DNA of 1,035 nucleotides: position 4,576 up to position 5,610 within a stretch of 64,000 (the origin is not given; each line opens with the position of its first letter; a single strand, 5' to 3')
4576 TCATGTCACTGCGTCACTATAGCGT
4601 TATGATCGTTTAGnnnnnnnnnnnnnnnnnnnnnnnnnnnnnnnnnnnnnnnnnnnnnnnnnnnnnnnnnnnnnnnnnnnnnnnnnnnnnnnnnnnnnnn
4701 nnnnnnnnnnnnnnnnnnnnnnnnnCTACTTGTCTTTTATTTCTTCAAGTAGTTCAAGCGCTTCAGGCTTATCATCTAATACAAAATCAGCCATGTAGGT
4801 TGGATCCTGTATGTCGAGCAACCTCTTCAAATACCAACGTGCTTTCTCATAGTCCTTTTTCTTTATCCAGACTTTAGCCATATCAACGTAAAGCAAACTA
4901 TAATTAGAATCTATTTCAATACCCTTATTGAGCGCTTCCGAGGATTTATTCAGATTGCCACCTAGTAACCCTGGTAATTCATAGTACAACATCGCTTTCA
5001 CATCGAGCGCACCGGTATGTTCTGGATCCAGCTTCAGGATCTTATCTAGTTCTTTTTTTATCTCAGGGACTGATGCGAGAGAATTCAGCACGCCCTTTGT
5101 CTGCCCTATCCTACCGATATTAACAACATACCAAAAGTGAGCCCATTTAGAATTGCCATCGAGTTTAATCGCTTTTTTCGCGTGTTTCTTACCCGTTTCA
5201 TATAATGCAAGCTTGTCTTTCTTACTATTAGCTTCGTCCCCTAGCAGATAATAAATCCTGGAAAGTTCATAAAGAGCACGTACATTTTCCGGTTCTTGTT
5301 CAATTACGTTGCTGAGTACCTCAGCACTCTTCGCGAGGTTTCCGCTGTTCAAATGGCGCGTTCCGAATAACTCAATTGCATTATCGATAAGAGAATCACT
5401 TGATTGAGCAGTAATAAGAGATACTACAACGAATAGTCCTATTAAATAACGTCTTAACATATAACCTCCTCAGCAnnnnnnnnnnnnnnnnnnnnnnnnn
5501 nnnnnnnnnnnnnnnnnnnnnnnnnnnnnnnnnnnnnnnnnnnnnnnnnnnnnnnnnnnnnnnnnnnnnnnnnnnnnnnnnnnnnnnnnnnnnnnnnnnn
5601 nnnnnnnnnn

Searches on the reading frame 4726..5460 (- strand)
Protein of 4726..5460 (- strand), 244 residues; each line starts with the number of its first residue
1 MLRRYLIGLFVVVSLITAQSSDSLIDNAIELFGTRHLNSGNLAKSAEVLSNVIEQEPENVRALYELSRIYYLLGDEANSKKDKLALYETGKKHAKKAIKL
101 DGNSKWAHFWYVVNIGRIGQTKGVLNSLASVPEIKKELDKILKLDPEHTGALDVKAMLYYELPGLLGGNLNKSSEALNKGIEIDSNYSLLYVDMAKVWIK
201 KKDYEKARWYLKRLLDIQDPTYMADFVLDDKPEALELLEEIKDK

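Call 8: search_protein_families(library=pfam, proteins=[window:4726-5460:-])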
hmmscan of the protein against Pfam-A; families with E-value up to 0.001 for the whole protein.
window:4726-5460:- (244 aa): 10 families
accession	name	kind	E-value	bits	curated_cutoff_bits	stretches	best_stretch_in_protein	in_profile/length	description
PF13431.12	TPR_17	-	6.9e-11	42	24.4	0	51-76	4-29/34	Tetratricopeptide repeat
PF14559.12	TPR_19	-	1.1e-10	42.1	25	1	39-75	4-40/68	Tetratricopeptide repeat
PF07719.23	TPR_2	-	1.1e-08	34.9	27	0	190-217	3-30/34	Tetratricopeptide repeat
PF13414.12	TPR_11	-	1.5e-08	34.6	26.8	0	39-74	7-42/42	TPR repeat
PF16811.11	TAtT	-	5e-08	33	26.5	1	55-217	65-233/263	TRAP transporter T-component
PF13181.12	TPR_8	-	2.5e-07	30.8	25.7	0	61-81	2-22/34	Tetratricopeptide repeat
PF13428.12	TPR_14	-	2.7e-07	31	23.5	0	33-68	8-43/44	Tetratricopeptide repeat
PF13432.12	TPR_16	-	1.3e-06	29.2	32.7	1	33-77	4-48/65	Tetratricopeptide repeat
PF21033.3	RMD1-3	-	1.7e-06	27.9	26.7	1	63-151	42-130/235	Regulator of microtubule dynamics protein 1-3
PF25060.1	ARM_TT21_2nd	-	0.00024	21.1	27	0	39-80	201-242/270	Tetratricopeptide repeat protein 21 second ARM domain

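Call 25: find_homologous_proteins(query=window:4726-5460:-, max_evalue=1e-10)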
Query window:4726-5460:- (244 aa): 181 proteins with E <= 1e-10 among 1015 candidates; the best 120 are listed.
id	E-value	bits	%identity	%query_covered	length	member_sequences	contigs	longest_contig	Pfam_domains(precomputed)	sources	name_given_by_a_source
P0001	3.7e-146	503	95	100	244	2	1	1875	PF14559.13,PF13431.13,PF13414.13,PF21033.5,PF13432.13,PF13428.13,PF16811.12,PF13181.13,PF07719.24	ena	-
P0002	2.8e-144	497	93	100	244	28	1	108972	PF14559.13,PF13431.13,PF13414.13,PF21033.5,PF13432.13,PF16811.12,PF13181.13,PF07719.24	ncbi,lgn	ncbi:MAG: TRAP transporter TatT component family protein [bacterium]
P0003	5.3e-116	404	77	100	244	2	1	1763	PF14559.13,PF13431.13,PF13414.13,PF21033.5,PF13428.13,PF16811.12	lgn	-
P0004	6.2e-112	391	73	100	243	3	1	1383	PF14559.13,PF13431.13,PF21033.5,PF16811.12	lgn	-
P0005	7.2e-112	391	74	100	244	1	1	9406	PF14559.13,PF13431.13,PF13414.13,PF21033.5,PF16811.12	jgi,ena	-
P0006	1.3e-111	390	73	100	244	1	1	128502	PF14559.13,PF13431.13,PF13414.13,PF21033.5,PF16811.12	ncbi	ncbi:MAG: TRAP transporter TatT component family protein [bacterium]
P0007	6.8e-109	381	70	100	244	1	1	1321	PF14559.13,PF13431.13,PF13414.13,PF00515.35,PF13424.13,PF21033.5,PF13181.13,PF07719.24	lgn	-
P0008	4.7e-108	378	72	100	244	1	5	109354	PF14559.13,PF13431.13,PF13414.13,PF21033.5,PF16811.12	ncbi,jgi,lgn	-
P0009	6.7e-108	378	73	100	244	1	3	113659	PF14559.13,PF13431.13,PF21033.5,PF13428.13,PF16811.12,PF07719.24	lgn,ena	-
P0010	4.0e-106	372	69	100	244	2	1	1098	PF14559.13,PF13431.13,PF25060.1,PF13414.13,PF13424.13,PF21033.5,PF13428.13,PF13181.13,PF07719.24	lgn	-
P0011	6.0e-106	372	71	98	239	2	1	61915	PF14559.13,PF13431.13,PF21033.5,PF13428.13,PF16811.12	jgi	jgi:tetratricopeptide (TPR) repeat protein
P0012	1.4e-105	370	69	100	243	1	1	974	PF14559.13,PF13431.13,PF13414.13,PF21033.5,PF13428.13,PF13181.13,PF07719.24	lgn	-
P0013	3.0e-104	366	69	100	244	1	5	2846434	PF14559.13,PF13431.13,PF23914.2,PF13414.13,PF13424.13,PF21033.5,PF16811.12,PF13181.13,PF07719.24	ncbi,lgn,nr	ncbi:MAG: hypothetical protein JSV97_12095 [candidate division WOR-3 bacterium]|nr:MAG: hypothetical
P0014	5.2e-104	365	66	100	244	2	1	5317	PF14559.13,PF13431.13,PF13414.13,PF13424.13,PF21033.5,PF16811.12,PF13181.13,PF07719.24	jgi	-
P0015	5.7e-104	365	70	100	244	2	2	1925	PF14559.13,PF13431.13,PF13414.13,PF13424.13,PF21033.5,PF16811.12,PF13181.13,PF07719.24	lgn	-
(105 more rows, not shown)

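Call 26: find_encoding_contigs(protein=P0002, flank=10000, max_places=4)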
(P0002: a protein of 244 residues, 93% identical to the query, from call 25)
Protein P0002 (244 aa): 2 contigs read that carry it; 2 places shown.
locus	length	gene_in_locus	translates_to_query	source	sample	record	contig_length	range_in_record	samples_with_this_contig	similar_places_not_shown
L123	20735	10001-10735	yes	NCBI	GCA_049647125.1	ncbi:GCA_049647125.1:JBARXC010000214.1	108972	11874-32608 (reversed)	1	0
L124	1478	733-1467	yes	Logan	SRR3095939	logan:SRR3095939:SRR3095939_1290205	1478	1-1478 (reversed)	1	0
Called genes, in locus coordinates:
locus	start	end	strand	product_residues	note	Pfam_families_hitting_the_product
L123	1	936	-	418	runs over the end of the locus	PF02812:ELFV_dehydrog_N, PF00208:ELFV_dehydrog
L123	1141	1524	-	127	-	PF01257:2Fe-2S_thioredx (weak)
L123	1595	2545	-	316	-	-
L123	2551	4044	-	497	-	PF02789:Peptidase_M17_N, PF00883:Peptidase_M17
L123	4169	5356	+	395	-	PF00155:Aminotran_1_2, PF01041:DegT_DnrJ_EryC1 (weak), PF01053:Cys_Met_Meta_PP (weak)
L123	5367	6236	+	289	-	PF03279:Lip_A_acyltrans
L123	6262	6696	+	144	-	PF00692:dUTPase, PF22769:DCD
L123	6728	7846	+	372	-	PF08323:Glyco_transf_5 (faint), PF13439:Glyco_transf_4, PF13579:Glyco_trans_4_4, PF00534:Glycos_transf_1, PF13692:Glyco_trans_1_4, PF13524:Glyco_trans_1_2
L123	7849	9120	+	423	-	PF05977:MFS_3, PF07690:MFS_1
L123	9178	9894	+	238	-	PF01522:Polysacc_deac_1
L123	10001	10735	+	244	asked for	PF07719:TPR_2 (faint), PF13432:TPR_16 (faint), PF13181:TPR_8 (faint), PF13414:TPR_11 (faint), PF14559:TPR_19 (faint), PF21033:RMD1-3, PF16811:TAtT (weak), PF13431:TPR_17 (faint)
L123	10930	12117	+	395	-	PF00291:PALP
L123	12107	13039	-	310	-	-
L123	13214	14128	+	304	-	PF01545:Cation_efflux, PF16916:ZT_dimer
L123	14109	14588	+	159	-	PF13302:Acetyltransf_3 (weak), PF13527:Acetyltransf_9 (faint), PF00583:Acetyltransf_1, PF13673:Acetyltransf_10, PF13508:Acetyltransf_7, PF08445:FR47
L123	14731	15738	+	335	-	PF17792:ThiD2, PF02581:TMP-TENI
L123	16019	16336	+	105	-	PF02482:Ribosomal_S30AE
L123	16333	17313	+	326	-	PF02603:Hpr_kinase_N, PF07475:Hpr_kinase_C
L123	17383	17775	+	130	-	PF03610:EIIA-man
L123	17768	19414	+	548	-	PF00501:AMP-binding, PF23562:AMP-binding_C_3 (weak)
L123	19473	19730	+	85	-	-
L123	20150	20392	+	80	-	-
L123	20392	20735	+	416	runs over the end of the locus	PF01964:ThiC_Rad_SAM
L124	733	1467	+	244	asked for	PF07719:TPR_2 (faint), PF13432:TPR_16 (faint), PF13181:TPR_8 (faint), PF13414:TPR_11 (faint), PF14559:TPR_19 (faint), PF21033:RMD1-3, PF16811:TAtT (weak), PF13431:TPR_17 (faint)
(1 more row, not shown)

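Call 27: find_encoding_contigs(protein=P0006, flank=10000, max_places=3)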
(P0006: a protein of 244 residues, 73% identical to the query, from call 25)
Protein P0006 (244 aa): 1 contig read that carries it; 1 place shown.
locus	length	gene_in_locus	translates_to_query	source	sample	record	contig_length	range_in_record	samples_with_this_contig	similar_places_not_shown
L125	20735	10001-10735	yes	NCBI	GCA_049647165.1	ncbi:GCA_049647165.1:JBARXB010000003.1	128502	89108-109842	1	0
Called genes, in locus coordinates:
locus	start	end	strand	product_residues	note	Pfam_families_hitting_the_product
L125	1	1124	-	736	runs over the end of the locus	PF02743:dCache_1, PF00512:HisKA, PF02518:HATPase_c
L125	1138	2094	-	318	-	-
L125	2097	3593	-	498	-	PF02789:Peptidase_M17_N, PF00883:Peptidase_M17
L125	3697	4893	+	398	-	PF00155:Aminotran_1_2, PF01041:DegT_DnrJ_EryC1, PF01053:Cys_Met_Meta_PP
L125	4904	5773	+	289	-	PF03279:Lip_A_acyltrans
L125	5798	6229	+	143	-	PF00692:dUTPase, PF22769:DCD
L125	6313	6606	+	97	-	PF01541:GIY-YIG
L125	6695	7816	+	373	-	PF13439:Glyco_transf_4, PF13579:Glyco_trans_4_4, PF00534:Glycos_transf_1, PF13692:Glyco_trans_1_4, PF13524:Glyco_trans_1_2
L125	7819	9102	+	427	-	PF05977:MFS_3, PF07690:MFS_1, PF06779:MFS_4 (weak), PF07690:MFS_1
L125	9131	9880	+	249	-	PF01522:Polysacc_deac_1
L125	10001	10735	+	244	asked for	PF21033:RMD1-3, PF14559:TPR_19 (faint), PF13414:TPR_11 (faint), PF16811:TAtT (weak), PF13431:TPR_17 (faint)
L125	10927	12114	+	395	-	PF00291:PALP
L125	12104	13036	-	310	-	PF18962:Por_Secre_tail (faint)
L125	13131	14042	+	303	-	PF01545:Cation_efflux, PF16916:ZT_dimer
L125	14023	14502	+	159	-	PF13527:Acetyltransf_9 (weak), PF00583:Acetyltransf_1, PF13673:Acetyltransf_10, PF13508:Acetyltransf_7, PF08445:FR47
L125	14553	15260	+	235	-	PF01177:Asp_Glu_race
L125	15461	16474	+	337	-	PF17792:ThiD2, PF02581:TMP-TENI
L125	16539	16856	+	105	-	PF02482:Ribosomal_S30AE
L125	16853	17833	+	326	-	PF02603:Hpr_kinase_N, PF07475:Hpr_kinase_C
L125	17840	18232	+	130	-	PF03610:EIIA-man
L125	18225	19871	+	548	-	PF00501:AMP-binding, PF23562:AMP-binding_C_3 (weak)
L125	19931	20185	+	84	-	-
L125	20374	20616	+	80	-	-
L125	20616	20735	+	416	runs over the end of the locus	PF01964:ThiC_Rad_SAM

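Call 28: find_encoding_contigs(protein=P0009, flank=10000, max_places=3)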
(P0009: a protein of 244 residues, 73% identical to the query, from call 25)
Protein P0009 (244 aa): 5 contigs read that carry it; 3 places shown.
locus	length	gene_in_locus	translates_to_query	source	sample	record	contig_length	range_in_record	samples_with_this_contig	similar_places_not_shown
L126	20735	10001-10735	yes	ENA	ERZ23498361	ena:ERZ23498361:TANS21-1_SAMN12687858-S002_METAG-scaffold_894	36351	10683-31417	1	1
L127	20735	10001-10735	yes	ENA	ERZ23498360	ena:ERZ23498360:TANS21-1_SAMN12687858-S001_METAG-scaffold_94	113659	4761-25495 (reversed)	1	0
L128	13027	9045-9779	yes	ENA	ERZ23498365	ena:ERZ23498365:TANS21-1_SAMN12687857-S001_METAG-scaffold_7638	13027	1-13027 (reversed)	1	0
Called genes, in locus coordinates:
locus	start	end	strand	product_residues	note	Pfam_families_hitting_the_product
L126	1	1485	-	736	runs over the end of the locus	PF02743:dCache_1, PF00512:HisKA, PF02518:HATPase_c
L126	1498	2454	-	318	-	-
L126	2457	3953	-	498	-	PF02789:Peptidase_M17_N, PF00883:Peptidase_M17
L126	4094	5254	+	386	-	PF00155:Aminotran_1_2, PF01041:DegT_DnrJ_EryC1 (weak), PF01053:Cys_Met_Meta_PP (weak)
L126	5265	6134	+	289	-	PF03279:Lip_A_acyltrans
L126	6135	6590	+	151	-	PF22769:DCD, PF00692:dUTPase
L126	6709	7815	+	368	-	PF13439:Glyco_transf_4, PF13579:Glyco_trans_4_4, PF00534:Glycos_transf_1, PF13692:Glyco_trans_1_4, PF13524:Glyco_trans_1_2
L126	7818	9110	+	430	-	PF05977:MFS_3, PF07690:MFS_1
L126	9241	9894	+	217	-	PF01522:Polysacc_deac_1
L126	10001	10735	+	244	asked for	PF13428:TPR_14 (faint), PF21033:RMD1-3, PF16811:TAtT, PF14559:TPR_19 (faint), PF13431:TPR_17 (faint), PF07719:TPR_2 (faint)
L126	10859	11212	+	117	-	PF05635:23S_rRNA_IVP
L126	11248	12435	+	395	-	PF00291:PALP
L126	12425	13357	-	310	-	-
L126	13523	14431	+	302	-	PF01545:Cation_efflux, PF16916:ZT_dimer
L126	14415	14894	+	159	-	PF13527:Acetyltransf_9 (faint), PF00583:Acetyltransf_1, PF13673:Acetyltransf_10, PF13508:Acetyltransf_7, PF08445:FR47 (weak)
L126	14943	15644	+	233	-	PF01177:Asp_Glu_race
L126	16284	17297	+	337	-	PF17792:ThiD2, PF02581:TMP-TENI, PF03060:NMO (weak)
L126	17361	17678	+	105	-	PF02482:Ribosomal_S30AE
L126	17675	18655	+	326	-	PF02603:Hpr_kinase_N, PF07475:Hpr_kinase_C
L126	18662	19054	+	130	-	PF03610:EIIA-man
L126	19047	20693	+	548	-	PF00501:AMP-binding, PF23562:AMP-binding_C_3 (weak)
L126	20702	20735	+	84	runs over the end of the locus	-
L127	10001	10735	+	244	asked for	PF13428:TPR_14 (faint), PF21033:RMD1-3, PF16811:TAtT, PF14559:TPR_19 (faint), PF13431:TPR_17 (faint), PF07719:TPR_2 (faint)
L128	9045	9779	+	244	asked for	PF13428:TPR_14 (faint), PF21033:RMD1-3, PF16811:TAtT, PF14559:TPR_19 (faint), PF13431:TPR_17 (faint), PF07719:TPR_2 (faint)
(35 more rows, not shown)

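Call 41: find_encoding_contigs(protein=P0008, flank=10000, max_places=3)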
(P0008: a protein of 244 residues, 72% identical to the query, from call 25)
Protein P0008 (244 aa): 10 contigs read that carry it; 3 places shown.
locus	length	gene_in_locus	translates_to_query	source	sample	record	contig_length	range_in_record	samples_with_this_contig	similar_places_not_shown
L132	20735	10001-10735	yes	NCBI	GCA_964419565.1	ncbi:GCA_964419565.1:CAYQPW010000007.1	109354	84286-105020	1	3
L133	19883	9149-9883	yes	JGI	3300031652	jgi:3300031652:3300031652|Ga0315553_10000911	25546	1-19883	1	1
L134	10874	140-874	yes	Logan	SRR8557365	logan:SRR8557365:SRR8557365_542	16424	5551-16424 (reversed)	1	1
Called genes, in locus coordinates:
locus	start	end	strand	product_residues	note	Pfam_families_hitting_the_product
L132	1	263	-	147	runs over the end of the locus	PF13581:HATPase_c_2, PF02518:HATPase_c (weak)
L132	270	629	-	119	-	-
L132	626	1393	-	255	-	PF01257:2Fe-2S_thioredx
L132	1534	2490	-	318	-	-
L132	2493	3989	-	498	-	PF02789:Peptidase_M17_N, PF00883:Peptidase_M17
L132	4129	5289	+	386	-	PF00155:Aminotran_1_2, PF01041:DegT_DnrJ_EryC1 (weak), PF01053:Cys_Met_Meta_PP (weak)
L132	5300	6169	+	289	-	PF03279:Lip_A_acyltrans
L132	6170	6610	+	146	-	PF00692:dUTPase, PF22769:DCD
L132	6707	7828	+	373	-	PF13439:Glyco_transf_4, PF13579:Glyco_trans_4_4, PF00534:Glycos_transf_1, PF13692:Glyco_trans_1_4, PF13524:Glyco_trans_1_2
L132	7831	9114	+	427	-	PF05977:MFS_3 (weak), PF07690:MFS_1, PF06779:MFS_4 (weak), PF07690:MFS_1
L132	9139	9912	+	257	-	PF01522:Polysacc_deac_1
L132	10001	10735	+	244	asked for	PF21033:RMD1-3, PF14559:TPR_19 (faint), PF16811:TAtT (weak), PF13414:TPR_11 (faint), PF13431:TPR_17 (faint)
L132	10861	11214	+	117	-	PF05635:23S_rRNA_IVP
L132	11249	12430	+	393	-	PF00291:PALP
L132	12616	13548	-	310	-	-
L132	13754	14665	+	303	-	PF01545:Cation_efflux, PF16916:ZT_dimer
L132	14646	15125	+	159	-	PF13302:Acetyltransf_3 (weak), PF13527:Acetyltransf_9 (weak), PF00583:Acetyltransf_1, PF13673:Acetyltransf_10, PF13508:Acetyltransf_7, PF08445:FR47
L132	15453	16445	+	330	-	PF17792:ThiD2, PF02581:TMP-TENI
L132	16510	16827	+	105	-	PF02482:Ribosomal_S30AE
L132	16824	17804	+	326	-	PF02603:Hpr_kinase_N, PF07475:Hpr_kinase_C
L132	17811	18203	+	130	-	PF03610:EIIA-man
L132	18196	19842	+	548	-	PF00501:AMP-binding, PF23562:AMP-binding_C_3 (weak)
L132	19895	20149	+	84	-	-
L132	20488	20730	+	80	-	-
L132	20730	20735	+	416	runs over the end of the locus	PF01964:ThiC_Rad_SAM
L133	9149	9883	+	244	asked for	PF21033:RMD1-3, PF14559:TPR_19 (faint), PF16811:TAtT (weak), PF13414:TPR_11 (faint), PF13431:TPR_17 (faint)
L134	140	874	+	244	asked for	PF21033:RMD1-3, PF14559:TPR_19 (faint), PF16811:TAtT (weak), PF13414:TPR_11 (faint), PF13431:TPR_17 (faint)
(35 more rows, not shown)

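Call 42: find_encoding_contigs(protein=P0011, flank=10000, max_places=2)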
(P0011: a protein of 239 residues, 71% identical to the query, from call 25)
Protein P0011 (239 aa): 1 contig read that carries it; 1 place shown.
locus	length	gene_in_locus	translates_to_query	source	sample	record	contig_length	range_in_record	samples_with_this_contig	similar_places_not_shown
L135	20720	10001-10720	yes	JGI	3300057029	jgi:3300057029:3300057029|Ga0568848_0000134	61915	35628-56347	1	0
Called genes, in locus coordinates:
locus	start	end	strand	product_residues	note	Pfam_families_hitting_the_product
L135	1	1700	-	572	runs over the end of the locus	PF00512:HisKA, PF02518:HATPase_c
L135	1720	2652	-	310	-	-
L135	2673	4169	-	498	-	PF02789:Peptidase_M17_N, PF00883:Peptidase_M17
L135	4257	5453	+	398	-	PF00155:Aminotran_1_2, PF01041:DegT_DnrJ_EryC1 (weak), PF01053:Cys_Met_Meta_PP (weak)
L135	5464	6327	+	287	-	PF03279:Lip_A_acyltrans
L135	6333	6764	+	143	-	PF00692:dUTPase, PF22769:DCD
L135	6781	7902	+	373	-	PF08323:Glyco_transf_5 (faint), PF20706:GT4-conflict (faint), PF13439:Glyco_transf_4, PF13579:Glyco_trans_4_4, PF00534:Glycos_transf_1, PF13692:Glyco_trans_1_4, PF13524:Glyco_trans_1_2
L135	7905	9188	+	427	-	PF05977:MFS_3, PF07690:MFS_1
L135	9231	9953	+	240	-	PF01522:Polysacc_deac_1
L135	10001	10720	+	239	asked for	PF13428:TPR_14 (faint), PF21033:RMD1-3, PF16811:TAtT, PF14559:TPR_19 (faint), PF13431:TPR_17 (faint)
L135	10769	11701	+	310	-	-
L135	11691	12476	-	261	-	PF10110:GPDPase_memb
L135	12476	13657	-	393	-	PF00291:PALP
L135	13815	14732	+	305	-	PF01545:Cation_efflux, PF16916:ZT_dimer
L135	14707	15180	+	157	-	PF13480:Acetyltransf_6 (weak), PF13527:Acetyltransf_9 (faint), PF00583:Acetyltransf_1, PF13673:Acetyltransf_10, PF13508:Acetyltransf_7, PF08445:FR47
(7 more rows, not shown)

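Call 43: find_encoding_contigs(protein=P0005, flank=10000, max_places=2)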
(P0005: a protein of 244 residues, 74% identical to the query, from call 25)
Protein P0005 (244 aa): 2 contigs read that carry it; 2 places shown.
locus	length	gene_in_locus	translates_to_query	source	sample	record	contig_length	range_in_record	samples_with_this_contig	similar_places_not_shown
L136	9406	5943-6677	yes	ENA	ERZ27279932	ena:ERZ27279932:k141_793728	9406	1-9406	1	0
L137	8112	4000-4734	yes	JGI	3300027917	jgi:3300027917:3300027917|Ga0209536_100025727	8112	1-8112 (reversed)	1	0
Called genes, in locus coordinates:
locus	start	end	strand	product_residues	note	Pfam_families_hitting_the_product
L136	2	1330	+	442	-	?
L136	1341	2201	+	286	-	PF03279:Lip_A_acyltrans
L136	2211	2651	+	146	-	PF00692:dUTPase, PF22769:DCD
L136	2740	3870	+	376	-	PF13439:Glyco_transf_4, PF13579:Glyco_trans_4_4, PF00534:Glycos_transf_1, PF13692:Glyco_trans_1_4, PF13524:Glyco_trans_1_2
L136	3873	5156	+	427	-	PF05977:MFS_3, PF07690:MFS_1, PF06779:MFS_4 (weak), PF07690:MFS_1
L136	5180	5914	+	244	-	PF01522:Polysacc_deac_1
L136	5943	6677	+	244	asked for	PF21033:RMD1-3, PF16811:TAtT, PF14559:TPR_19 (faint), PF13414:TPR_11 (faint), PF13431:TPR_17 (faint)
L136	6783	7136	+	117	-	PF05635:23S_rRNA_IVP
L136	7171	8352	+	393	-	PF00291:PALP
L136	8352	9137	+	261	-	PF10110:GPDPase_memb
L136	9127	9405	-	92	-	?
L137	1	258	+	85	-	?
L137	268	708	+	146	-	PF00692:dUTPase, PF22769:DCD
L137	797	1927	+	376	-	PF13439:Glyco_transf_4, PF13579:Glyco_trans_4_4, PF00534:Glycos_transf_1, PF13692:Glyco_trans_1_4, PF13524:Glyco_trans_1_2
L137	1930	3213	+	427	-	PF05977:MFS_3, PF07690:MFS_1, PF06779:MFS_4 (weak), PF07690:MFS_1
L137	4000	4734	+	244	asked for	PF21033:RMD1-3, PF16811:TAtT, PF14559:TPR_19 (faint), PF13414:TPR_11 (faint), PF13431:TPR_17 (faint)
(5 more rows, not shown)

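Call 49: search_protein_families(library=pfam, proteins=[L123:12107-13039:-], max_evalue=1)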
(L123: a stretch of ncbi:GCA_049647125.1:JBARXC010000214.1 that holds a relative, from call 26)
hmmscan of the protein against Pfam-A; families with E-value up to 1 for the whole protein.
L123:12107-13039:- (310 aa): 3 families
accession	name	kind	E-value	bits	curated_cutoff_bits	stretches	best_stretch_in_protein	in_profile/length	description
PF21347.3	DUF3108_like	-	0.00049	20.5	27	1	149-198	141-184/199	DUF3108-like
PF18962.6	Por_Secre_tail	-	0.00087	20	27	1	258-308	23-75/75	Secretion system C-terminal sorting domain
PF03682.18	UPF0158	-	0.13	12.7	21.1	1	142-189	89-136/157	Uncharacterised protein family (UPF0158)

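Call 58: find_encoding_contigs(protein=P0013, flank=10000, max_places=1)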
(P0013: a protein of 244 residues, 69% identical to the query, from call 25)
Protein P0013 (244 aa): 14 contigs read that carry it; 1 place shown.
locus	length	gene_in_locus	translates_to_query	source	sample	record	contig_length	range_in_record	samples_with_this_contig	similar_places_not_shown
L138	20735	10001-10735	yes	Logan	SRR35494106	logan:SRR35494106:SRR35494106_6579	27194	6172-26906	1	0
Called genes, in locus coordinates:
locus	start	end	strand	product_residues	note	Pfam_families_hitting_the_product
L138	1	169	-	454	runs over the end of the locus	PF00072:Response_reg, PF00158:Sigma54_activat, PF14532:Sigma54_activ_2, PF25601:AAA_lid_14, PF02954:HTH_8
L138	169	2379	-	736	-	PF02743:dCache_1, PF00512:HisKA, PF02518:HATPase_c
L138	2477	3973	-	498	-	PF02789:Peptidase_M17_N, PF00883:Peptidase_M17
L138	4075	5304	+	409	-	PF00155:Aminotran_1_2, PF01041:DegT_DnrJ_EryC1 (weak), PF01053:Cys_Met_Meta_PP (weak), PF01212:Beta_elim_lyase (weak)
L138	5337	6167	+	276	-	PF03279:Lip_A_acyltrans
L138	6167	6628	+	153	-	PF00692:dUTPase, PF22769:DCD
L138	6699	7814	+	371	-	PF08323:Glyco_transf_5 (faint), PF13439:Glyco_transf_4, PF13477:Glyco_trans_4_2 (weak), PF13579:Glyco_trans_4_4, PF00534:Glycos_transf_1, PF13692:Glyco_trans_1_4, PF13524:Glyco_trans_1_2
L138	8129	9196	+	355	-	PF07690:MFS_1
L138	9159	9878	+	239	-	PF01522:Polysacc_deac_1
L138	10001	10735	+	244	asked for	PF23914:TPR_CcmH_CycH (faint), PF13431:TPR_17 (faint), PF21033:RMD1-3, PF14559:TPR_19 (faint), PF16811:TAtT, PF07719:TPR_2 (faint), PF13414:TPR_11 (weak), PF21033:RMD1-3 (weak), +2 more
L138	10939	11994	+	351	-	PF00291:PALP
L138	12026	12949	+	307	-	PF01545:Cation_efflux, PF16916:ZT_dimer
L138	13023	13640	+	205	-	PF01810:LysE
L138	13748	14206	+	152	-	PF13302:Acetyltransf_3, PF13527:Acetyltransf_9 (weak), PF00583:Acetyltransf_1, PF13673:Acetyltransf_10, PF13508:Acetyltransf_7, PF08445:FR47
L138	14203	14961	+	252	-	PF04029:2-ph_phosp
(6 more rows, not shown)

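Call 59: find_encoding_contigs(protein=P0003, flank=10000, max_places=2)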
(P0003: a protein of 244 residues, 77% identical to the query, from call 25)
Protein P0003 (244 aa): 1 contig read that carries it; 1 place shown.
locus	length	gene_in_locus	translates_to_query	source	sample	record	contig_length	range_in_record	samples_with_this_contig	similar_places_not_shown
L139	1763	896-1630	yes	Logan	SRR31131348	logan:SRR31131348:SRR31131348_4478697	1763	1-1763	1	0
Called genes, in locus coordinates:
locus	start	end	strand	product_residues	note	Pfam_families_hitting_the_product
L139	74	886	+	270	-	PF01522:Polysacc_deac_1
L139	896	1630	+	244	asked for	PF13414:TPR_11 (faint), PF13428:TPR_14 (faint), PF16811:TAtT, PF21033:RMD1-3, PF14559:TPR_19 (faint), PF13431:TPR_17 (faint)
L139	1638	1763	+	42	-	?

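Call 60: find_encoding_contigs(protein=P0001, flank=10000, max_places=2)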
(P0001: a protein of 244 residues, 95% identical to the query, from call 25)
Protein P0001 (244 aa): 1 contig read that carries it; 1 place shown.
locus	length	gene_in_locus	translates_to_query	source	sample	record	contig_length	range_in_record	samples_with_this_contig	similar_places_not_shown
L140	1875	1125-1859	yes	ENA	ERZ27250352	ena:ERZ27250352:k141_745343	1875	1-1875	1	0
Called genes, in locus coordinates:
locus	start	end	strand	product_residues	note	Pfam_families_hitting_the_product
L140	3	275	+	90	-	?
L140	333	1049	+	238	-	PF01522:Polysacc_deac_1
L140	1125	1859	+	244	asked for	PF07719:TPR_2 (faint), PF13428:TPR_14 (faint), PF13432:TPR_16 (faint), PF13181:TPR_8 (faint), PF13414:TPR_11 (faint), PF14559:TPR_19 (faint), PF21033:RMD1-3, PF16811:TAtT, +1 more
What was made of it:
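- Other assemblies do break here (calls 26, 60).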
